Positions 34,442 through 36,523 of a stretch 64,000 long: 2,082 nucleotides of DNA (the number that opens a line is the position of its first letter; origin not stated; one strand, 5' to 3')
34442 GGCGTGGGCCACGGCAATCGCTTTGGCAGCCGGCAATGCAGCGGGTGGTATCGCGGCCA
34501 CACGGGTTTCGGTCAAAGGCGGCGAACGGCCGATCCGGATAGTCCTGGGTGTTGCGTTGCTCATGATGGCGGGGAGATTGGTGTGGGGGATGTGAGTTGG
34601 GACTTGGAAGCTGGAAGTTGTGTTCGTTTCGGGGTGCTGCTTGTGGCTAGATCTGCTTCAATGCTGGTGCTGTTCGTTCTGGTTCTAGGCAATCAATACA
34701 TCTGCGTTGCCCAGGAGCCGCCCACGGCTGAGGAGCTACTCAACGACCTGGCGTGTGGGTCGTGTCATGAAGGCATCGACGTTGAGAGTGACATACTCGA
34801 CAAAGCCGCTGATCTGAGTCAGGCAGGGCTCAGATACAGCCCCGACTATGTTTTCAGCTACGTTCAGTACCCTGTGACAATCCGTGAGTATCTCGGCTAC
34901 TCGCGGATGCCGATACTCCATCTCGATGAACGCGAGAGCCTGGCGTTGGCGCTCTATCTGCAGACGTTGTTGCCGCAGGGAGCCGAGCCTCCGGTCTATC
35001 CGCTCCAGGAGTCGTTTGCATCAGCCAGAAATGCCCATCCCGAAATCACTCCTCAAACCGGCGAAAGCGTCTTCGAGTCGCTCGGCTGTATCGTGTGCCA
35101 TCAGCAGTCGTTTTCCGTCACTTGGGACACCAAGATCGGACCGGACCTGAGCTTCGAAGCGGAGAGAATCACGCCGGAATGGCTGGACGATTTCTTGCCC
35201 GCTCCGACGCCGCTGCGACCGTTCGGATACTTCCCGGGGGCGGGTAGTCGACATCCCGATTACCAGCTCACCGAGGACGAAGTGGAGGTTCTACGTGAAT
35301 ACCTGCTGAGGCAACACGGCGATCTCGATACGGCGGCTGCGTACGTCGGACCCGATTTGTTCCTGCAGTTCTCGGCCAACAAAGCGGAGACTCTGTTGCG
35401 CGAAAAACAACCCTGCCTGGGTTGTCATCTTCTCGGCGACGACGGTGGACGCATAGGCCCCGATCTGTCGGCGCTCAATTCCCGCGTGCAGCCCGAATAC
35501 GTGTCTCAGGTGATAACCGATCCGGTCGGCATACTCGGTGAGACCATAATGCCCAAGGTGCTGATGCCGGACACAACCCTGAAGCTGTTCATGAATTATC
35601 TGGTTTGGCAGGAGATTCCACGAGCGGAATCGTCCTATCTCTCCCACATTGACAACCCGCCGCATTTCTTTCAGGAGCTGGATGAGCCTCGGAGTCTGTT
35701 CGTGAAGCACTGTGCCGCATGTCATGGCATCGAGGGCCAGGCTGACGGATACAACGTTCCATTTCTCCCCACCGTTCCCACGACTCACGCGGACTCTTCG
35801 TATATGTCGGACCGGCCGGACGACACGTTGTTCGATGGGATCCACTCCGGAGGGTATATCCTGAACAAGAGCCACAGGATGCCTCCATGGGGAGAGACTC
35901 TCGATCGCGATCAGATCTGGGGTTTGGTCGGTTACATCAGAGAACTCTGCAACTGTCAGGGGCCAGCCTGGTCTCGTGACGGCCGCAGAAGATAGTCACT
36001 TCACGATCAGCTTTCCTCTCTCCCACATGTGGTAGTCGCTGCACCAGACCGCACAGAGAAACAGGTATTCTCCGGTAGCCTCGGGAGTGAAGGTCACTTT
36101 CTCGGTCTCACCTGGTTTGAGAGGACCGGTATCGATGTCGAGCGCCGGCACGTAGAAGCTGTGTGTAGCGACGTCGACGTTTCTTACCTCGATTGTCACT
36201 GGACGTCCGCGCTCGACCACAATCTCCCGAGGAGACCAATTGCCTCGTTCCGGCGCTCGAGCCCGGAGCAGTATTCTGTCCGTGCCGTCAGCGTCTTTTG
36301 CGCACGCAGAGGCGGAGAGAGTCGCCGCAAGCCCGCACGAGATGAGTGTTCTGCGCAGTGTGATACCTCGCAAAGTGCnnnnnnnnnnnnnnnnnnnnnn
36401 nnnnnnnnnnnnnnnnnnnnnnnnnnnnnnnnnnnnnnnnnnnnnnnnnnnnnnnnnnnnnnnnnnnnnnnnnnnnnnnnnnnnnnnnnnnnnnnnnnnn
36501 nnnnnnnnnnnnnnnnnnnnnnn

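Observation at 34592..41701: Redox island with no recognisable catalytic subunit: EB_dh haem-b protein, cupredoxin::polyferredoxin fusion and CuA-like cupredoxin, flanked by a 4-domain cytochrome c and an 8-haem TPR cytochrome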

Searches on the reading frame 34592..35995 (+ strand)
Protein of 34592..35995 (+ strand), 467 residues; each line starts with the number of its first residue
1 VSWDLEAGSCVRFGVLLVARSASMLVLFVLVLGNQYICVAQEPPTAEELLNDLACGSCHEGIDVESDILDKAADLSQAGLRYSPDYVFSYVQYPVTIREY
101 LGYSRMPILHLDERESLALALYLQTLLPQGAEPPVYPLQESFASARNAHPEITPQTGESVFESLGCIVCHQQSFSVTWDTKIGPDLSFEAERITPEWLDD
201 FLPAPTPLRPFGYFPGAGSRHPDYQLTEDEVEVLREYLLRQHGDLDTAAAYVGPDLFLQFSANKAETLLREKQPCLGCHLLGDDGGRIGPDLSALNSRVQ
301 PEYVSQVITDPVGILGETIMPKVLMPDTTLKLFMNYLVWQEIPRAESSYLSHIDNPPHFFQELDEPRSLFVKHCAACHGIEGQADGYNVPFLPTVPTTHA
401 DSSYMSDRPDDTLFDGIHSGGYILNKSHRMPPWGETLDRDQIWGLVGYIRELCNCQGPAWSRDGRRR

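Call 5: search_protein_families(library=pfam, proteins=[window:34592-35995:+], max_evalue=0.01)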
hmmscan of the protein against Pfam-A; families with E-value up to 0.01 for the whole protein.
window:34592-35995:+ (467 aa): 4 families
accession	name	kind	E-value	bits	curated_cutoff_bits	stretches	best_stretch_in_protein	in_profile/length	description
PF13442.11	Cytochrome_CBB3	-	3.2e-20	72.6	27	1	362-449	2-68/68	Cytochrome C oxidase, cbb3-type, subunit III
PF00034.26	Cytochrom_C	-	3.4e-18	67.2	21.3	1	368-452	6-89/90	Cytochrome c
PF14522.11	Cytochrome_C7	-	0.0033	17.7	24.8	0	52-62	13-23/67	Cytochrome c7 and related cytochrome c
PF02433.20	FixO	-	0.004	17.1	29.6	0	287-322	101-136/219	Cytochrome C oxidase, mono-heme subunit/FixO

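Call 6: search_protein_families(library=ncbifam, proteins=[window:34592-35995:+], max_evalue=0.01)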
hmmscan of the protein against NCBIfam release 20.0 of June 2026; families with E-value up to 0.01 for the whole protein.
window:34592-35995:+ (467 aa): 13 families
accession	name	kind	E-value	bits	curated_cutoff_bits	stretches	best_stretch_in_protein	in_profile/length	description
TIGR04485.1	thiosulf_SoxX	equivalog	1.1e-14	54.8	61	2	275-327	5-58/78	sulfur oxidation c-type cytochrome SoxX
TIGR02603.1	CxxCH_TIGR02603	domain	3e-10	40.2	68.15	1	272-312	11-51/134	putative heme-binding domain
NF011054.0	PRK14486.1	equivalog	4.1e-10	39.7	447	1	363-451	215-289/294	putative bifunctional cbb3-type cytochrome c oxidase subunit II/cytochrome c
TIGR04494.1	c550_PedF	equivalog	9.6e-10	38.5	122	1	368-450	56-128/133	cytochrome c-550 PedF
NF045773.1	cytochro_C550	exception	1.7e-09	37.6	125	1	272-337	57-116/118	cytochrome c550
NF045774.1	cytochro_C551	exception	2.8e-09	36.9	118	1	261-337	38-106/110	cytochrome c551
NF040971.1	cytc_ExtS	equivalog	3.1e-09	36.5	100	1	271-382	86-191/262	selenite/tellurite reduction operon c-type cytochrome lipoprotein ExtS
TIGR00782.1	ccoP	equivalog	2.5e-07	30.3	179.95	1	365-454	109-194/285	cytochrome-c oxidase, cbb3-type subunit III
TIGR03872.1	cytochrome_MoxG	equivalog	4.8e-05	23.5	147.8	1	363-453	44-122/133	cytochrome c(L), periplasmic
NF052248.1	SorU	equivalog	0.00017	21.8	100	0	274-315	12-53/72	SorU family sulfite dehydrogenase c-type cytochrome subunit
NF011055.0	PRK14487.1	subfamily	0.00052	19.6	218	0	287-322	107-142/212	cbb3-type cytochrome c oxidase subunit II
NF045930.1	Cytc6PetJCyano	equivalog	0.0021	17.9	135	0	358-380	23-44/110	cytochrome c6 PetJ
NF050122.1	bc1_QcrC_actin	exception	0.0042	16.4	200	0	362-384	40-62/253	cytochrome bc1 complex diheme cytochrome c subunit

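Call 37: search_solved_structures(query=window:34592-35995:+, max_evalue=0.1)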
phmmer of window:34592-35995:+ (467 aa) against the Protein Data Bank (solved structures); distinct sequences matched with E-value up to 0.1: 14.
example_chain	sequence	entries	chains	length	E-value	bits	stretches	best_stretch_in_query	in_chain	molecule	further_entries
7o38_A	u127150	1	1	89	2.1e-06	29.9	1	365-454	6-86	Cytochrome c-552 Ks_3357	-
9vr0_A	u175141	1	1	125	9.4e-05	24.4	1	341-458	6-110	Cytochrome c552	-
7o9u_A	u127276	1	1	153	0.0002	23.4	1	341-458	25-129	Cytochrome c552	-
7vzg_C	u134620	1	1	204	0.00048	22.1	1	364-453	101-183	Cytochrome c, mono-and diheme variants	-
7vzr_C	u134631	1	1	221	0.00058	21.8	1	364-453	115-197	Cytochrome c, mono-and diheme variants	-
6h5l_B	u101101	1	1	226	0.0041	19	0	364-388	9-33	Conserved hypothetical cytochrome protein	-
6lod_E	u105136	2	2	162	0.0052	18.7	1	369-454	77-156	Cytochrome c domain-containing protein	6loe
7zs2_A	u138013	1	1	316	0.012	17.5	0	274-315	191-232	Hypothetical (Diheme) protein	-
7zs1_A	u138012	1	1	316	0.012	17.5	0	274-315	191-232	Hypothetical (Diheme) protein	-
7zs0_A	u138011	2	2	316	0.012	17.5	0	274-315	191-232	Hypothetical (Diheme) protein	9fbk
9g83_u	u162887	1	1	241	0.027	16.3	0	286-323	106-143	Cytochrome c oxidase, cbb3-type, subunit II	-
5mxz_A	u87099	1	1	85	0.045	15.6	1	368-450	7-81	Cytochrome c-552 Ks_3358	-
6f0k_E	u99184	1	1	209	0.061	15.2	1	367-456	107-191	Quinol:cytochrome c oxidoreductase monoheme cytochrome subunit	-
9q83_A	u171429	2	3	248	0.082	14.7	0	75-139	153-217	LysM type receptor kinase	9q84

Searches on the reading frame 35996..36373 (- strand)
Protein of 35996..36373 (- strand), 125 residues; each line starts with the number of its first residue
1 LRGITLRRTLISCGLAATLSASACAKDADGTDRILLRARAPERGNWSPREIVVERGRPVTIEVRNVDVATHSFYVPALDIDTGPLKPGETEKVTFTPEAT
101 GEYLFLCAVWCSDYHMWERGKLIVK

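Call 5: search_protein_families(library=pfam, proteins=[window:35996-36373:-], max_evalue=0.01)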
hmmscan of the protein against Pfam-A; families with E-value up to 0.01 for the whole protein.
window:35996-36373:- (125 aa): 2 families
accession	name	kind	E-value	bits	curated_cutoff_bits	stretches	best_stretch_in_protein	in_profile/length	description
PF13473.12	Cupredoxin_1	-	6.8e-14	52.2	27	1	43-124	29-104/104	Cupredoxin-like domain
PF00116.26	COX2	-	0.0021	18.4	22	1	50-116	47-111/120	Cytochrome C oxidase subunit II, periplasmic domain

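Call 6: search_protein_families(library=ncbifam, proteins=[window:35996-36373:-], max_evalue=0.01)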
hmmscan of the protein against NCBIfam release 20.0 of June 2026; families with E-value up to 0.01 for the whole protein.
window:35996-36373:- (125 aa): 6 families
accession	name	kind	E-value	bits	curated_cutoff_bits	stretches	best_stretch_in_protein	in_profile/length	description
TIGR04244.1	nitrous_NosZ_RR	equivalog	6.8e-10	38.1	625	1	33-125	536-627/627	TAT-dependent nitrous-oxide reductase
TIGR02866.1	CoxB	equivalog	1e-09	38.3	147.7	1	49-124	118-191/202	cytochrome c oxidase subunit II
TIGR04246.1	nitrous_NosZ_Gp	equivalog_domain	1.1e-09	37.2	625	1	43-125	493-577/578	Sec-dependent nitrous-oxide reductase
NF050117.1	aa3_CtaC_Actin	exception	2.8e-06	26.7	250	1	51-115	161-223/244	aa3-type cytochrome oxidase subunit II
TIGR03096.1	nitroso_cyanin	equivalog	9.4e-05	22.2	142.85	1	48-116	60-127/135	nitrosocyanin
NF052460.1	L-NosZ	equivalog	0.0033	16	700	1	46-124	390-478/480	clade III lactonase-type nitrous-oxide reductase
